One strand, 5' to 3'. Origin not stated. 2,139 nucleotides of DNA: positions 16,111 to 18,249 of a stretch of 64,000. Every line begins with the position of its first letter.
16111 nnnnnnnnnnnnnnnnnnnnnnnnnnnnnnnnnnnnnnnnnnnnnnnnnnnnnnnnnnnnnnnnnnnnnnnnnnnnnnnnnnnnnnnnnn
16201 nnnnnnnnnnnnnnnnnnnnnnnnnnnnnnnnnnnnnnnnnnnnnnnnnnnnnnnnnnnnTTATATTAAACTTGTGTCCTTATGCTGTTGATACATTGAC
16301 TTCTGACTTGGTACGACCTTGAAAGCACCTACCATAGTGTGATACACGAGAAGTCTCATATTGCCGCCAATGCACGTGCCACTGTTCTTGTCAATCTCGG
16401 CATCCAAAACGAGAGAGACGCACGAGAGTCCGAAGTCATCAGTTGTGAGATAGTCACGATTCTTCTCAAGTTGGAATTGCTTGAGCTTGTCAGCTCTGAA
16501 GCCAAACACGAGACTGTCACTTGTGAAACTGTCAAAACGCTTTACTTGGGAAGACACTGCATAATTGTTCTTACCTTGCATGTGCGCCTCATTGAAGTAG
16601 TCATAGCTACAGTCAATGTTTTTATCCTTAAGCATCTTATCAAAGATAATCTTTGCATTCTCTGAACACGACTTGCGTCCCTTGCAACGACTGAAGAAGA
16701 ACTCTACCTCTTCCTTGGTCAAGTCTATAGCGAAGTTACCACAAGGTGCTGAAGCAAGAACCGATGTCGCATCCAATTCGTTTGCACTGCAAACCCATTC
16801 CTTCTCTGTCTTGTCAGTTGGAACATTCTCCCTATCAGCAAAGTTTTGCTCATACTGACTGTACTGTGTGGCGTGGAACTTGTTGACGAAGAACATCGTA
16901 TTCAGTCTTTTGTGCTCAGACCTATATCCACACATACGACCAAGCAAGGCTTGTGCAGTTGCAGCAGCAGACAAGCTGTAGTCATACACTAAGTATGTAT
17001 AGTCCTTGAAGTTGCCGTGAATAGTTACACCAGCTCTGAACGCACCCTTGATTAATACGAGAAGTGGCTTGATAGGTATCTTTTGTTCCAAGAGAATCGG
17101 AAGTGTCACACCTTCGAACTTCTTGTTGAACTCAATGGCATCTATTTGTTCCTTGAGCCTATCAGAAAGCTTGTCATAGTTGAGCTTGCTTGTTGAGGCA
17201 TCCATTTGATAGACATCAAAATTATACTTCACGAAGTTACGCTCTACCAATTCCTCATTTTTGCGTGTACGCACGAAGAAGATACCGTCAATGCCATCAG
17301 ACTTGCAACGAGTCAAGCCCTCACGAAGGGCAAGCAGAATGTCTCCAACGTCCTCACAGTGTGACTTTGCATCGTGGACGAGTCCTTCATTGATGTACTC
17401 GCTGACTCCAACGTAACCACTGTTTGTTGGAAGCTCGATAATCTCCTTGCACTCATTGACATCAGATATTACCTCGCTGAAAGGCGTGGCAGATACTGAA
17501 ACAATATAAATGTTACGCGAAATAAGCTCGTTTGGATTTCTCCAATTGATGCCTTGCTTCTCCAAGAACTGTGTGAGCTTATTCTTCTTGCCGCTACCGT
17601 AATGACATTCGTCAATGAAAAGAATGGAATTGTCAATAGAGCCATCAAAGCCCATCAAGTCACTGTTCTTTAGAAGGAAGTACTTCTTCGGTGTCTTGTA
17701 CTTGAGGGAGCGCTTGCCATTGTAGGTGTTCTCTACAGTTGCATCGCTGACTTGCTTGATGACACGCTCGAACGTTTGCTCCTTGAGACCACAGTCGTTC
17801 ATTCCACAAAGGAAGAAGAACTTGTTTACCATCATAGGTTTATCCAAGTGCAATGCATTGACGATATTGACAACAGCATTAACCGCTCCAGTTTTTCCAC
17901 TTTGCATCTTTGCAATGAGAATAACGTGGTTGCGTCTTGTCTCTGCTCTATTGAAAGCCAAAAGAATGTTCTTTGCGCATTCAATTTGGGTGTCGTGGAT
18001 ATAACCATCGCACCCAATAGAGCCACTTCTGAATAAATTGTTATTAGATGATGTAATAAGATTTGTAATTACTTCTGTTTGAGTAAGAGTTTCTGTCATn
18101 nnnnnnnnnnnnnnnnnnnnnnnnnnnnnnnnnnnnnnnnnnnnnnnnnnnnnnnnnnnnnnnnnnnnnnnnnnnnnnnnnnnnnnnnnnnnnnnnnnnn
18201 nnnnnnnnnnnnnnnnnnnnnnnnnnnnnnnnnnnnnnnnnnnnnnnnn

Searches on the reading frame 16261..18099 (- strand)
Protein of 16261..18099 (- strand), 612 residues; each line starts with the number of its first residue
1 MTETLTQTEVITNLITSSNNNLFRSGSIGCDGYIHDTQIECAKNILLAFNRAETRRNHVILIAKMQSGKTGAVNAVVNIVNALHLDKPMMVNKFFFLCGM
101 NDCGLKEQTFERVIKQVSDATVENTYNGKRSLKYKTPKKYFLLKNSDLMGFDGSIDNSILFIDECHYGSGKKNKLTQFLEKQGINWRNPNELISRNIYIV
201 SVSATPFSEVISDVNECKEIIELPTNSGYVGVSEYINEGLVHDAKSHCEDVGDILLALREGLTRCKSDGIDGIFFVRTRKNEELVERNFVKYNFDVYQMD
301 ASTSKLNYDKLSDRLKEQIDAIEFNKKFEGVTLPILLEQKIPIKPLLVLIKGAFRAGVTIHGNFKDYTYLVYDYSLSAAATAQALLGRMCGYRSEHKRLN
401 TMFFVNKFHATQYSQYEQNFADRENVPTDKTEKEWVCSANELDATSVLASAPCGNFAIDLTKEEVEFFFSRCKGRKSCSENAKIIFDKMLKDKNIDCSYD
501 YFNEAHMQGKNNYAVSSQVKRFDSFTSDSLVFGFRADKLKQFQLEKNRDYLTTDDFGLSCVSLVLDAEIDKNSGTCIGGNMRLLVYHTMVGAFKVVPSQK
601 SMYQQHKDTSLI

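Call 10: search_protein_families(library=phrogs, proteins=[window:16261-18099:-], max_evalue=0.001)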
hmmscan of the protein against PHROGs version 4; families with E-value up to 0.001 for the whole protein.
window:16261-18099:- (612 aa): 0 families

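Call 11: search_protein_families(library=pfam, proteins=[window:16261-18099:-], max_evalue=0.001)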
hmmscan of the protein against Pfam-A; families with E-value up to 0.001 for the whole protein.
window:16261-18099:- (612 aa): 2 families
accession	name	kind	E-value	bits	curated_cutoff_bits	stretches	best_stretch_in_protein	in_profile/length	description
PF04851.21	ResIII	-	3.5e-06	27.5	22.5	1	35-207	5-163/164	Type III restriction enzyme, res subunit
PF20692.3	cpSF2-GREB1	-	0.0002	20.6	26.2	0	106-209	50-157/716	Circularly permuted SF2 helicase found in GREB1 proteins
